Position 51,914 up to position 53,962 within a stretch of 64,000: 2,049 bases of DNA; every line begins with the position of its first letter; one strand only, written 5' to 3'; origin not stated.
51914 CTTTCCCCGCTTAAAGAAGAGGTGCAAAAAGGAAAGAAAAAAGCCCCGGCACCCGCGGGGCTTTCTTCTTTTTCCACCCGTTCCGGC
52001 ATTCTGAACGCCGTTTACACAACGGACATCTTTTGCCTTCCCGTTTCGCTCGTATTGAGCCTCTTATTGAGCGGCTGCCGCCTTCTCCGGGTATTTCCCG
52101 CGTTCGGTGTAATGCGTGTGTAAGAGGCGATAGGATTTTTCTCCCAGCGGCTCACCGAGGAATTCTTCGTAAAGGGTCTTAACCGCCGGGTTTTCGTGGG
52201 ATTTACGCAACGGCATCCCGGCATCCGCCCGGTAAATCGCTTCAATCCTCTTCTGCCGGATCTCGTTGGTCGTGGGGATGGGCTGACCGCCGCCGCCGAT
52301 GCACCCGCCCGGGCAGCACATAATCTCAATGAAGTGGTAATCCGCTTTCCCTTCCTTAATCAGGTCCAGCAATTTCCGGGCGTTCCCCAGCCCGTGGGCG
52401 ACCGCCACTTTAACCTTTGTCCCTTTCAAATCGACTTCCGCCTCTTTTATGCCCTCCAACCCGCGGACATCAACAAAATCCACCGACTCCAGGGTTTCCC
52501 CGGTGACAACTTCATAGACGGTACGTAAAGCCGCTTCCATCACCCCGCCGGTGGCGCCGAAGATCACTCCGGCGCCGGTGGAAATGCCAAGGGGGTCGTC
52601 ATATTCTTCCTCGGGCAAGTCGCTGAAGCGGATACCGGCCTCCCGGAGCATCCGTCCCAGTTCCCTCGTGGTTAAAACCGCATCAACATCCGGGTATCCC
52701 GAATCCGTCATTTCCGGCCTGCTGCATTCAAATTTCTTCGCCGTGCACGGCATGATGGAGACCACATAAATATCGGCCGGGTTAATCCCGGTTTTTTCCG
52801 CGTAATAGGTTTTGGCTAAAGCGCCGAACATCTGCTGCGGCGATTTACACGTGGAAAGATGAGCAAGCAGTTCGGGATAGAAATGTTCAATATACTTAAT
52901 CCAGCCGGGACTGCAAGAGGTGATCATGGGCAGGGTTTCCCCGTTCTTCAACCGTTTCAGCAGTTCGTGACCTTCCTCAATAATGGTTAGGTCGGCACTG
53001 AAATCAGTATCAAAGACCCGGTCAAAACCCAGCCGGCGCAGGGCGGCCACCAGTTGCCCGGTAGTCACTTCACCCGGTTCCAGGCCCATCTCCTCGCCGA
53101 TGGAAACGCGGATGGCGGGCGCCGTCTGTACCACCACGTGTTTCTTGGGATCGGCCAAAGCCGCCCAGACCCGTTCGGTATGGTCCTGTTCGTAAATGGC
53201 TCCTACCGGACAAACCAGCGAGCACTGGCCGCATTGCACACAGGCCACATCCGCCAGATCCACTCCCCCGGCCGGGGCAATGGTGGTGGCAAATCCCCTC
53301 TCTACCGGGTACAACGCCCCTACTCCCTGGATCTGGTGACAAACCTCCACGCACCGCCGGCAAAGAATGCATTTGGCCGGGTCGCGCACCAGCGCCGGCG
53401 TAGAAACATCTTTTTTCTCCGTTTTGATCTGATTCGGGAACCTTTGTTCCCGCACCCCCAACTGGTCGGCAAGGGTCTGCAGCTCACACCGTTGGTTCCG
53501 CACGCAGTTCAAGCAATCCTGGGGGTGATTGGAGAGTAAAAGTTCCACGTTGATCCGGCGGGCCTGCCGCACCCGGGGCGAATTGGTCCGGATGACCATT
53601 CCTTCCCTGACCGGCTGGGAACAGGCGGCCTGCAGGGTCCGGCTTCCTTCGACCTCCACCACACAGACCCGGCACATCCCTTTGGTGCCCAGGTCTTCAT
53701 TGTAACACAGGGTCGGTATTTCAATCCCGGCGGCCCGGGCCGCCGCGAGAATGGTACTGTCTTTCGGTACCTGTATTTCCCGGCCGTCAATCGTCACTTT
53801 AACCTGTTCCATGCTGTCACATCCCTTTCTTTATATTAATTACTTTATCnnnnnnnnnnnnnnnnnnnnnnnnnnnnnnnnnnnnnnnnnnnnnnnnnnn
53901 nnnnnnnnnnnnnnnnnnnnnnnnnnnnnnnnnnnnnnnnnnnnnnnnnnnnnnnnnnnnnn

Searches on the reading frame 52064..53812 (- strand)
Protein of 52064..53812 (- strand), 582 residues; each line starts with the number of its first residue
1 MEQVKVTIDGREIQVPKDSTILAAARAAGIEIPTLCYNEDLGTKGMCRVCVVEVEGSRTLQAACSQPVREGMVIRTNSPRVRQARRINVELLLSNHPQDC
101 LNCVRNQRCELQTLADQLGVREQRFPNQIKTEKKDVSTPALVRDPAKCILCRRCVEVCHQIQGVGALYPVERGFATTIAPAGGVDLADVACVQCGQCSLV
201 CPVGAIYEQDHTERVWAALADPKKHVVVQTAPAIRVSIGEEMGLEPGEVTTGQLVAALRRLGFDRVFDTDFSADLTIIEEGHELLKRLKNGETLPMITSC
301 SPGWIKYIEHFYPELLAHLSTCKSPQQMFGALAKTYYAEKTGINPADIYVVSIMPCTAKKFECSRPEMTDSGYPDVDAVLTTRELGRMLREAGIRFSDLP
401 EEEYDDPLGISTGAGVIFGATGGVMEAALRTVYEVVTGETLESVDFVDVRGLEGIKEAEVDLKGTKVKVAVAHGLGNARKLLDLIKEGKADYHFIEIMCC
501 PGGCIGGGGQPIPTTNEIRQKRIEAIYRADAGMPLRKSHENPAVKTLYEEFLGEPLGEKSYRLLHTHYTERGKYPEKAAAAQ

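Call 5: search_protein_families(library=pfam, proteins=[window:52064-53812:-])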
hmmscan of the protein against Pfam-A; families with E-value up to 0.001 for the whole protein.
window:52064-53812:- (582 aa): 11 families
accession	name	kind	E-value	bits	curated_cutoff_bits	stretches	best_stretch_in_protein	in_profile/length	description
PF02906.19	Fe_hyd_lg_C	-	2.3e-107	358.6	22.1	1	224-508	1-245/245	Iron only hydrogenase large subunit, C-terminal domain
PF02256.22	Fe_hyd_SSU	-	5.1e-26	90.9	24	1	516-571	1-56/56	Iron hydrogenase small subunit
PF13510.11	Fer2_4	-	5.2e-24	84.5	22.8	1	2-78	2-81/82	2Fe-2S iron-sulfur cluster binding domain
PF10588.14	NADH-G_4Fe-4S_3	-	3.8e-16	58.8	27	1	85-124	1-40/40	NADH-ubiquinone oxidoreductase-G iron-sulfur binding region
PF00111.32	Fer2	-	1.4e-08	35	21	1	7-57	2-50/77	2Fe-2S iron-sulfur cluster binding domain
PF12838.12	Fer4_7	-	1.1e-07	32.6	27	1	147-205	1-52/52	4Fe-4S dicluster domain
PF13187.11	Fer4_9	-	2.4e-06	27.9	27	1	147-206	1-52/52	4Fe-4S dicluster domain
PF13237.11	Fer4_10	-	2.9e-06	27.5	25.5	0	189-214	7-34/53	4Fe-4S dicluster domain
PF00037.32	Fer4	-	6e-06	26.3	21.1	1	191-207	8-24/24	4Fe-4S binding domain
PF12837.12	Fer4_6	-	6.5e-06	26.3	25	1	143-159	4-20/24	4Fe-4S binding domain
PF14697.11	Fer4_21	-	0.00073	20.1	35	1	144-206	4-57/59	4Fe-4S dicluster domain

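Call 6: search_protein_families(library=ncbifam, proteins=[window:52064-53812:-])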
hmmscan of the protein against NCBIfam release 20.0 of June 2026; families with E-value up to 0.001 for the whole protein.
window:52064-53812:- (582 aa): 16 families
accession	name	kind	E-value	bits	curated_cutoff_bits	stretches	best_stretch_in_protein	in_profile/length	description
NF040763.1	FeFe_hydrog_A6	exception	4.2e-285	946.6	765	1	4-571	1-571/571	NADH-dependent [FeFe] hydrogenase, group A6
NF040762.1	Hydr_FeFe_Clost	exception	4.8e-189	629.7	900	1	5-569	2-572/572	ferredoxin hydrogenase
TIGR02512.1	FeFe_hydrog_A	subfamily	6.5e-168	558.4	405.95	1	141-512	2-374/375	[FeFe] hydrogenase, group A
NF005745.0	PRK07569.1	equivalog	4.6e-56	189.9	333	1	3-212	3-213/238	bidirectional hydrogenase complex protein HoxU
TIGR04105.1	FeFe_hydrog_B1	subfamily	2e-55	188.3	450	2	144-467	140-438/462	monomeric [FeFe] hydrogenase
TIGR01973.1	NuoG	equivalog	3.5e-43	148.3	470.05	1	6-214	1-206/606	NADH-quinone oxidoreductase subunit NuoG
NF006305.0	PRK08493.1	equivalog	9.8e-38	129.8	591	1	4-175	2-170/819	NADH-quinone oxidoreductase subunit G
NF005895.0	PRK07860.1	equivalog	1.1e-35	123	802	1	2-207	16-221/811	NADH-quinone oxidoreductase subunit G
NF009454.0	PRK12814.1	equivalog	4.4e-26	91.4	916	1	1-102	1-102/657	putative NADPH-dependent glutamate synthase small subunit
NF040770.1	hetero_SS_HdrA2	exception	3e-05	22.3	1100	1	143-217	574-634/777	CoB-CoM heterodisulfide reductase HdrA2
TIGR01971.1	NuoI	subfamily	3.1e-05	23.5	113.05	0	190-213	82-105/121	NADH-quinone oxidoreductase, chain I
NF045480.1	FdxA_Actino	equivalog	4.2e-05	23.7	125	1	190-222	39-71/107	ferredoxin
NF042909.1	FMH_DH_FwdF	exception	4.4e-05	22.8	375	1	103-206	140-242/336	tungsten-dependent formylmethanofuran dehydrogenase subunit FwdF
NF058577.1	FdxA_fam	equivalog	7e-05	22.9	65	1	190-212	8-30/52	4Fe-4S ferredoxin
NF045874.1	Vhu_polyferre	exception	0.00017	20.5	600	1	146-211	87-150/381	F420-non-reducing hydrogenase associated-polyferredoxin VhuB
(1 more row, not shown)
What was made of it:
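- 52064..53812 (-): HydA2, the only catalytic [FeFe]-hydrogenase subunit in the window. Proposed partner of NuoE1/NuoF1 as well as of NuoE2/NuoF2. Calls 5 and 6 (NF040763, 946 bits).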

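Call 36: find_homologous_proteins(query=window:52064-53812:-, max_evalue=1e-50)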
Query window:52064-53812:- (582 aa): 8000 proteins with E <= 1e-50 among 8000 candidates; the best 120 are listed.
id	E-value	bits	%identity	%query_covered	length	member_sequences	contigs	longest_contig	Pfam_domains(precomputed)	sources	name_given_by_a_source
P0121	0.0e+0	1332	100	100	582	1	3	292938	PF13510.12,PF10588.15,PF02906.20,PF00111.33,PF02256.23,PF12837.13,PF00037.33,PF12838.13,PF13237.12,PF13187.12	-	-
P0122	0.0e+0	1330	100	100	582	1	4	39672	PF13510.12,PF10588.15,PF02906.20,PF00111.33,PF02256.23,PF12837.13,PF00037.33,PF12838.13,PF13237.12,PF13187.12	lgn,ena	-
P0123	0.0e+0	1329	100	100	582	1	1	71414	PF13510.12,PF10588.15,PF02906.20,PF00111.33,PF02256.23,PF12837.13,PF00037.33,PF12838.13,PF13237.12,PF13187.12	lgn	-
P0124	0.0e+0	1327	99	100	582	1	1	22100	PF13510.12,PF10588.15,PF02906.20,PF00111.33,PF02256.23,PF12837.13,PF00037.33,PF12838.13,PF13237.12,PF13187.12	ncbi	-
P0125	0.0e+0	1326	100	100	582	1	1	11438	PF13510.12,PF10588.15,PF02906.20,PF00111.33,PF02256.23,PF12837.13,PF00037.33,PF12838.13,PF13237.12,PF13187.12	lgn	-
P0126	0.0e+0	1228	90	100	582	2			PF13510.12,PF10588.15,PF02906.20,PF00111.33,PF02256.23,PF12837.13,PF00037.33,PF13484.12,PF12838.13,PF13237.12,PF13187.12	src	-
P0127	0.0e+0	1208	89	99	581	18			PF13510.12,PF10588.15,PF02906.20,PF00111.33,PF02256.23,PF12837.13,PF00037.33,PF12838.13,PF13237.12,PF13187.12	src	-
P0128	0.0e+0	1205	89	99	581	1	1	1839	PF13510.12,PF10588.15,PF02906.20,PF00111.33,PF02256.23,PF12837.13,PF00037.33,PF12838.13,PF13237.12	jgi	-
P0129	0.0e+0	1131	84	100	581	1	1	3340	PF13510.12,PF10588.15,PF02906.20,PF02256.23,PF12837.13,PF00037.33,PF12838.13,PF13237.12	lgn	-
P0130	0.0e+0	1125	84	99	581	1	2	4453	PF14697.12,PF13510.12,PF10588.15,PF02906.20,PF02256.23,PF12837.13,PF00037.33,PF12838.13,PF13237.12,PF13187.12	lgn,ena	-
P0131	0.0e+0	1125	84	99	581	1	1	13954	PF13510.12,PF10588.15,PF02906.20,PF02256.23,PF12837.13,PF00037.33,PF12838.13,PF13237.12,PF13187.12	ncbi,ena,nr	ncbi:MAG: 4Fe-4S binding protein [Firmicutes bacterium]|nr:4Fe-4S binding protein [Bacillota bacteri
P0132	0.0e+0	1124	84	99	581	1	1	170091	PF14697.12,PF13510.12,PF10588.15,PF02906.20,PF02256.23,PF12837.13,PF00037.33,PF12838.13,PF13237.12,PF13187.12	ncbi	-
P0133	0.0e+0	1123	84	99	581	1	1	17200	PF14697.12,PF13510.12,PF10588.15,PF02906.20,PF02256.23,PF12837.13,PF00037.33,PF12838.13,PF13237.12,PF13187.12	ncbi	-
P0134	0.0e+0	1122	83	100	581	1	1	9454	PF13510.12,PF10588.15,PF02906.20,PF02256.23,PF12837.13,PF00037.33,PF12838.13,PF13237.12,PF13183.12,PF13187.12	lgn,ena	-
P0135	0.0e+0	1115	84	99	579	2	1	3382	PF13510.12,PF10588.15,PF02906.20,PF02256.23,PF12837.13,PF00037.33,PF12838.13,PF13237.12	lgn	-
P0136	0.0e+0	1115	83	99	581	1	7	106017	PF14697.12,PF13510.12,PF10588.15,PF02906.20,PF02256.23,PF12837.13,PF00037.33,PF12838.13,PF13237.12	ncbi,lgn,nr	ncbi:MAG: 2Fe-2S iron-sulfur cluster binding domain-containing protein [Firmicutes bacterium]|nr:2Fe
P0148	0.0e+0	1097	82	99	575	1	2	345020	PF13510.12,PF10588.15,PF02906.20,PF02256.23,PF12837.13,PF00037.33,PF12838.13,PF13237.12,PF13183.12,PF13187.12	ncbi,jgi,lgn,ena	jgi:NADH-quinone oxidoreductase subunit G/NADP-reducing hydrogenase subunit HndD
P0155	0.0e+0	1078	81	99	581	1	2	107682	PF14697.12,PF13510.12,PF10588.15,PF02906.20,PF02256.23,PF12837.13,PF00037.33,PF12838.13,PF22117.3,PF13237.12,PF13183.12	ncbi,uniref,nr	ncbi:MAG TPA: 2Fe-2S iron-sulfur cluster binding domain-containing protein [Firmicutes bacterium]|un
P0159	0.0e+0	1068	80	99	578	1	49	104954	PF14697.12,PF13510.12,PF10588.15,PF02906.20,PF02256.23,PF12837.13,PF00037.33,PF12838.13,PF22117.3,PF13237.12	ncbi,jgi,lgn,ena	jgi:iron-only hydrogenase group A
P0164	0.0e+0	1067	80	99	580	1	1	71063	PF14697.12,PF13510.12,PF10588.15,PF02906.20,PF02256.23,PF12837.13,PF00037.33,PF12838.13,PF22117.3,PF13237.12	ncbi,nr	ncbi:MAG TPA: 4Fe-4S binding protein [Hydrogenispora sp.]|nr:4Fe-4S binding protein [Hydrogenispora 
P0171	0.0e+0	1035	77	99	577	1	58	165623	PF13510.12,PF10588.15,PF02906.20,PF02256.23,PF00037.33,PF13484.12,PF12838.13,PF22117.3,PF13237.12,PF13187.12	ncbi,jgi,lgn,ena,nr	ncbi:MAG TPA: NADH-dependent [FeFe] hydrogenase, group A6 [Bacillota bacterium]|jgi:iron-only hydrog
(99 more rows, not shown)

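Call 37: find_encoding_contigs(protein=P0155, flank=6000, max_places=2)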
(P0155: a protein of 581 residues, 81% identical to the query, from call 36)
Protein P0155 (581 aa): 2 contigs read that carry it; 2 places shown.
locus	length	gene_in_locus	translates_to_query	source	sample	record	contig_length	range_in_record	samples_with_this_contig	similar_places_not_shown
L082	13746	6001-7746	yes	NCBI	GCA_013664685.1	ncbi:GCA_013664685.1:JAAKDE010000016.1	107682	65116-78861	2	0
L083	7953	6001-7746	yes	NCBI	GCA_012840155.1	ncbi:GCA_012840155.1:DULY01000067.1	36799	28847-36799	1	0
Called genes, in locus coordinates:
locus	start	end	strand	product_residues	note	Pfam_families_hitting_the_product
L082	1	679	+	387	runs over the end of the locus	PF00768:Peptidase_S11, PF13354:Beta-lactamase2, PF07943:PBP5_C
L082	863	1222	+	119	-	PF01740:STAS, PF13466:STAS_2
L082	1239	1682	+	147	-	PF13581:HATPase_c_2, PF02518:HATPase_c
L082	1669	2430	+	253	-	PF01381:HTH_3 (faint), PF04542:Sigma70_r2, PF04539:Sigma70_r3 (weak), PF04545:Sigma70_r4, PF08281:Sigma70_r4_2 (weak)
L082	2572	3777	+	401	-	PF00809:Pterin_bind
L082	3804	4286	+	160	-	PF01288:HPPK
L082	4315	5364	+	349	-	PF00155:Aminotran_1_2, PF01212:Beta_elim_lyase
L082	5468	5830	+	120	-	-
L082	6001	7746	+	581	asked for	PF13510:Fer2_4, PF10588:NADH-G_4Fe-4S_3, PF12837:Fer4_6 (weak), PF13183:Fer4_8 (weak), PF14697:Fer4_21 (weak), PF22117:Fer4_Nqo3 (weak), PF02906:Fe_hyd_lg_C, PF02256:Fe_hyd_SSU, +3 more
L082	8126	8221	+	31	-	PF14006:YqzL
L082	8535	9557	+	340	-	PF02912:Phe_tRNA-synt_N, PF01409:tRNA-synt_2d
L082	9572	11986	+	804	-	PF01588:tRNA_bind, PF03483:B3_4, PF03484:B5, PF17759:tRNA_synthFbeta, PF03147:FDX-ACB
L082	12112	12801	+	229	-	PF04647:AgrB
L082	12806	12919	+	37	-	-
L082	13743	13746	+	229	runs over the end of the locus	-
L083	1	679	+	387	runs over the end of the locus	PF00768:Peptidase_S11, PF13354:Beta-lactamase2, PF07943:PBP5_C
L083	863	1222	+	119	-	PF01740:STAS, PF13466:STAS_2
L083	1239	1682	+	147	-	PF13581:HATPase_c_2, PF02518:HATPase_c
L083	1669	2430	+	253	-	PF01381:HTH_3 (faint), PF04542:Sigma70_r2, PF04539:Sigma70_r3 (weak), PF04545:Sigma70_r4, PF08281:Sigma70_r4_2 (weak)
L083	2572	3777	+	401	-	PF00809:Pterin_bind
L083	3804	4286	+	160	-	PF01288:HPPK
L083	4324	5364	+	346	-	PF00155:Aminotran_1_2, PF01212:Beta_elim_lyase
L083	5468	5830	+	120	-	-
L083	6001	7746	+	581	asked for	PF13510:Fer2_4, PF10588:NADH-G_4Fe-4S_3, PF12837:Fer4_6 (weak), PF13183:Fer4_8 (weak), PF14697:Fer4_21 (weak), PF22117:Fer4_Nqo3 (weak), PF02906:Fe_hyd_lg_C, PF02256:Fe_hyd_SSU, +3 more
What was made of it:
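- On RsbW-type partner switching: The spoIIAA/AB/sigF-like set seen upstream of locus 2 in relatives (call 37) is a separate sporulation operon.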

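Call 38: find_encoding_contigs(protein=P0164, flank=6000, max_places=1)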
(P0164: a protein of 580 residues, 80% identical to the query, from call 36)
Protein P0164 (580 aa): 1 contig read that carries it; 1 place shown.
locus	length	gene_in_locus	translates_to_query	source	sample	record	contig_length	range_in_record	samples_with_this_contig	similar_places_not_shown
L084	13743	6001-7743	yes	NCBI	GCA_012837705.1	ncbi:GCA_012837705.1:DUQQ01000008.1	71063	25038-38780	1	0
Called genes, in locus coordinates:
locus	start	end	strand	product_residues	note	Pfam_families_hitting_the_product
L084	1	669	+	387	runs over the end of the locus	PF00768:Peptidase_S11, PF13354:Beta-lactamase2, PF07943:PBP5_C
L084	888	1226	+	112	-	PF01740:STAS, PF13466:STAS_2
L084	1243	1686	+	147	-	PF13581:HATPase_c_2, PF02518:HATPase_c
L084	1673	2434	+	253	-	PF04542:Sigma70_r2, PF04539:Sigma70_r3 (weak), PF04545:Sigma70_r4, PF08281:Sigma70_r4_2 (weak)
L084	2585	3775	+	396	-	PF00809:Pterin_bind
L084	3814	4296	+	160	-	PF01288:HPPK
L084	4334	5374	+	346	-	PF00155:Aminotran_1_2, PF01212:Beta_elim_lyase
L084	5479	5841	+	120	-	-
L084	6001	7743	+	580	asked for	PF13510:Fer2_4, PF10588:NADH-G_4Fe-4S_3, PF14697:Fer4_21 (weak), PF22117:Fer4_Nqo3 (weak), PF12838:Fer4_7, PF00037:Fer4 (weak), PF02906:Fe_hyd_lg_C, PF02256:Fe_hyd_SSU, +2 more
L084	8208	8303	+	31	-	PF14006:YqzL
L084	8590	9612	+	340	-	PF02912:Phe_tRNA-synt_N, PF01409:tRNA-synt_2d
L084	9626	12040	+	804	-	PF01588:tRNA_bind, PF03483:B3_4, PF03484:B5, PF17759:tRNA_synthFbeta, PF03147:FDX-ACB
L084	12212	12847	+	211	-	PF04647:AgrB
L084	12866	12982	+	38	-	-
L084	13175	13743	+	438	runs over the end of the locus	-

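Call 40: find_encoding_contigs(protein=P0132, flank=6000, max_places=1)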
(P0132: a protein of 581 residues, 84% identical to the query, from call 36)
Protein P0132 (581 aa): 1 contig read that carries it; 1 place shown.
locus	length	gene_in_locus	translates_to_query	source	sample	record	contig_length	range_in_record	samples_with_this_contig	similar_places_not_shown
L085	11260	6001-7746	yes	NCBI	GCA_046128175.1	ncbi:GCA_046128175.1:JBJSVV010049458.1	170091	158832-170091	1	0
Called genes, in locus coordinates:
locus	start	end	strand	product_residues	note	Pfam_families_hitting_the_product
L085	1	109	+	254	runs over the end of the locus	PF04542:Sigma70_r2, PF01381:HTH_3 (faint), PF08281:Sigma70_r4_2 (faint), PF04545:Sigma70_r4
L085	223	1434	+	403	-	PF00809:Pterin_bind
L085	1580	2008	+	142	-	PF01288:HPPK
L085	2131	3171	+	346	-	PF00155:Aminotran_1_2, PF01212:Beta_elim_lyase, PF01041:DegT_DnrJ_EryC1 (faint)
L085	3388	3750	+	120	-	PF01257:2Fe-2S_thioredx (weak)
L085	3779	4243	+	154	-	PF01257:2Fe-2S_thioredx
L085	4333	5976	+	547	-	PF01257:2Fe-2S_thioredx, PF01512:Complex1_51K, PF10531:SLBB (weak), PF10589:NADH_4Fe-4S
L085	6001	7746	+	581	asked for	PF13510:Fer2_4, PF10588:NADH-G_4Fe-4S_3, PF14697:Fer4_21 (weak), PF12838:Fer4_7, PF13187:Fer4_9 (weak), PF00037:Fer4 (weak), PF02906:Fe_hyd_lg_C, PF02256:Fe_hyd_SSU, +2 more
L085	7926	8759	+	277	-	PF06182:ABC2_membrane_6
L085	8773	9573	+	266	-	PF06182:ABC2_membrane_6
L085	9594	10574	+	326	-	PF00005:ABC_tran, PF13304:AAA_21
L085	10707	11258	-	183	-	?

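Call 41: find_encoding_contigs(protein=P0148, flank=6000, max_places=1)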
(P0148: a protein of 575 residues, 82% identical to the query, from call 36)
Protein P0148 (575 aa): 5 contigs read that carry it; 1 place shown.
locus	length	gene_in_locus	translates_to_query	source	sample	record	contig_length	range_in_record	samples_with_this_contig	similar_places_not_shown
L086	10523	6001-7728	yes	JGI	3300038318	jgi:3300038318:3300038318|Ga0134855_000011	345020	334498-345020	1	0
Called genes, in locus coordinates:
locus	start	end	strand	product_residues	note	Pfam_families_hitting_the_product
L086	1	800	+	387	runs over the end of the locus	PF00768:Peptidase_S11, PF13354:Beta-lactamase2, PF07943:PBP5_C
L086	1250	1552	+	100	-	PF01740:STAS, PF13466:STAS_2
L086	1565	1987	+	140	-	PF13581:HATPase_c_2, PF02518:HATPase_c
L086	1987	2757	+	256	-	PF04542:Sigma70_r2, PF04545:Sigma70_r4, PF08281:Sigma70_r4_2 (weak)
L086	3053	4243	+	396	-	PF00809:Pterin_bind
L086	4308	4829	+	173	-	PF01288:HPPK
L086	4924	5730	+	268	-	PF02540:NAD_synthase (weak), PF01171:ATP_bind_3 (weak), PF06508:QueC (faint)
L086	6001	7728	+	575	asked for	PF13510:Fer2_4, PF12837:Fer4_6 (faint), PF10588:NADH-G_4Fe-4S_3, PF12838:Fer4_7, PF13183:Fer4_8 (weak), PF00037:Fer4 (weak), PF02906:Fe_hyd_lg_C, PF02256:Fe_hyd_SSU, +2 more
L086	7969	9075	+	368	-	PF01926:MMR_HSR1, PF02421:FeoB_N, PF06071:YchF-GTPase_C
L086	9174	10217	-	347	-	PF21088:MS_channel_1st, PF00924:MS_channel_2nd, PF21082:MS_channel_3rd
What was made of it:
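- HydA of this M3 architecture can in principle work alone with ferredoxin, as CpI does (own knowledge), and one relative (L086) has HydA with neither Fd2 nor NuoE/F nearby (call 41).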

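Call 42: find_encoding_contigs(protein=P0136, flank=5000, max_places=1)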
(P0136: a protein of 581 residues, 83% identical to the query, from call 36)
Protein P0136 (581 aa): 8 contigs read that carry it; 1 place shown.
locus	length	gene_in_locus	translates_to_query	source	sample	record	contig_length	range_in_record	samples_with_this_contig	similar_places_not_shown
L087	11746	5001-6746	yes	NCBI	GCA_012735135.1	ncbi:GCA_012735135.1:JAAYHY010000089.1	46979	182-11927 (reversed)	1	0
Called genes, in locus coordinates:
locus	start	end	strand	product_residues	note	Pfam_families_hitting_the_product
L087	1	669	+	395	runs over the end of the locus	PF00809:Pterin_bind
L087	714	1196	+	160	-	PF01288:HPPK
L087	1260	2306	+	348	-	PF00155:Aminotran_1_2, PF01212:Beta_elim_lyase, PF01041:DegT_DnrJ_EryC1 (faint), PF00266:Aminotran_5 (faint)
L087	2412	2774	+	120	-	PF01257:2Fe-2S_thioredx (weak)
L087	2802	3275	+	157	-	PF01257:2Fe-2S_thioredx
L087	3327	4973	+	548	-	PF01257:2Fe-2S_thioredx, PF01512:Complex1_51K, PF10531:SLBB (weak), PF10589:NADH_4Fe-4S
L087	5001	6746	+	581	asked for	PF13510:Fer2_4, PF00037:Fer4 (faint), PF10588:NADH-G_4Fe-4S_3, PF12837:Fer4_6 (weak), PF14697:Fer4_21 (weak), PF12838:Fer4_7 (weak), PF02906:Fe_hyd_lg_C, PF02256:Fe_hyd_SSU, +1 more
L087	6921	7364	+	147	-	PF22381:Staph_reg_Sar_Rot (weak), PF01047:MarR, PF12802:MarR_2, PF13412:HTH_24 (weak)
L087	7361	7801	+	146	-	PF01243:PNPOx_N, PF16242:Pyrid_ox_like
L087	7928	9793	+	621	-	PF00005:ABC_tran, PF13304:AAA_21 (faint)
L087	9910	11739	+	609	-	PF00005:ABC_tran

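Call 43: find_encoding_contigs(protein=P0159, flank=5000, max_places=1)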
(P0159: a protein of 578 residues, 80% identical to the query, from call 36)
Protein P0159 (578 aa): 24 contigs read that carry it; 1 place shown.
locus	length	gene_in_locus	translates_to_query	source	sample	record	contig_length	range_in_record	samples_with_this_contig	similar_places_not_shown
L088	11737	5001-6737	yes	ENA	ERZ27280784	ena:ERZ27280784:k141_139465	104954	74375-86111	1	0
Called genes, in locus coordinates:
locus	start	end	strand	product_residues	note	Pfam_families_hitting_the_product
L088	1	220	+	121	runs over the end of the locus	PF01740:STAS, PF13466:STAS_2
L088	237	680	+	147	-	PF13581:HATPase_c_2, PF02518:HATPase_c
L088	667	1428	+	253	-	PF04542:Sigma70_r2, PF04539:Sigma70_r3 (weak), PF04545:Sigma70_r4, PF08281:Sigma70_r4_2 (weak)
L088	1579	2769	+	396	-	PF00809:Pterin_bind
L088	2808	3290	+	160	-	PF01288:HPPK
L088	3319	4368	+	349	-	PF00155:Aminotran_1_2, PF01212:Beta_elim_lyase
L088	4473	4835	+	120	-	-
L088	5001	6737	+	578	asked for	PF13510:Fer2_4, PF10588:NADH-G_4Fe-4S_3, PF14697:Fer4_21 (weak), PF22117:Fer4_Nqo3 (weak), PF12838:Fer4_7, PF00037:Fer4 (weak), PF02906:Fe_hyd_lg_C, PF02256:Fe_hyd_SSU, +2 more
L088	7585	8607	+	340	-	PF02912:Phe_tRNA-synt_N, PF01409:tRNA-synt_2d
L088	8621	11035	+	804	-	PF01588:tRNA_bind, PF03483:B3_4, PF03484:B5, PF17759:tRNA_synthFbeta, PF03147:FDX-ACB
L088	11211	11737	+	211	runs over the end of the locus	PF04647:AgrB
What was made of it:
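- The same is seen in L083 and L088 (calls 37, 43).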

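Call 44: find_encoding_contigs(protein=P0171, flank=5000, max_places=1)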
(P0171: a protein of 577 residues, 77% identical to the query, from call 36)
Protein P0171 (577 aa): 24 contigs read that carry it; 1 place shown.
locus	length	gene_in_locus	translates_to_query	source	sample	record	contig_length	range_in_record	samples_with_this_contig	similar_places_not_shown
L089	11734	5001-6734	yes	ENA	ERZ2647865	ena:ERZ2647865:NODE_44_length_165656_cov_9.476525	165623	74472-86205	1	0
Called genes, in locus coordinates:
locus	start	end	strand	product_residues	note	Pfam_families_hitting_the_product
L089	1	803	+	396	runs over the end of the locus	PF03714:PUD, PF02922:CBM_48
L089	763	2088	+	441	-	PF00128:Alpha-amylase (faint), PF11852:Pullul_strch_C (weak), PF21653:pulA_all-beta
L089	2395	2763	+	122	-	-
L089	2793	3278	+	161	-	PF01257:2Fe-2S_thioredx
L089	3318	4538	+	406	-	PF01257:2Fe-2S_thioredx, PF01512:Complex1_51K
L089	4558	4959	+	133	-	PF10589:NADH_4Fe-4S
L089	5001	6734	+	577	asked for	PF13510:Fer2_4, PF10588:NADH-G_4Fe-4S_3, PF13237:Fer4_10 (faint), PF22117:Fer4_Nqo3, PF12838:Fer4_7 (weak), PF00037:Fer4 (weak), PF02906:Fe_hyd_lg_C, PF02256:Fe_hyd_SSU, +2 more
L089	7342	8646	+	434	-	PF03447:NAD_binding_3, PF00742:Homoserine_dh, PF01842:ACT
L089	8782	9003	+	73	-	PF01106:NifU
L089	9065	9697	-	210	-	-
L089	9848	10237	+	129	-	PF01502:PRA-CH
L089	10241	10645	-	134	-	-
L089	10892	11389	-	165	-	PF13490:zf-HC2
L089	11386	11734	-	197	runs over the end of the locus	PF04542:Sigma70_r2, PF08281:Sigma70_r4_2, PF04545:Sigma70_r4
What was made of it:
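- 52064..53812 (-): Calls 36-38 and 40-44.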
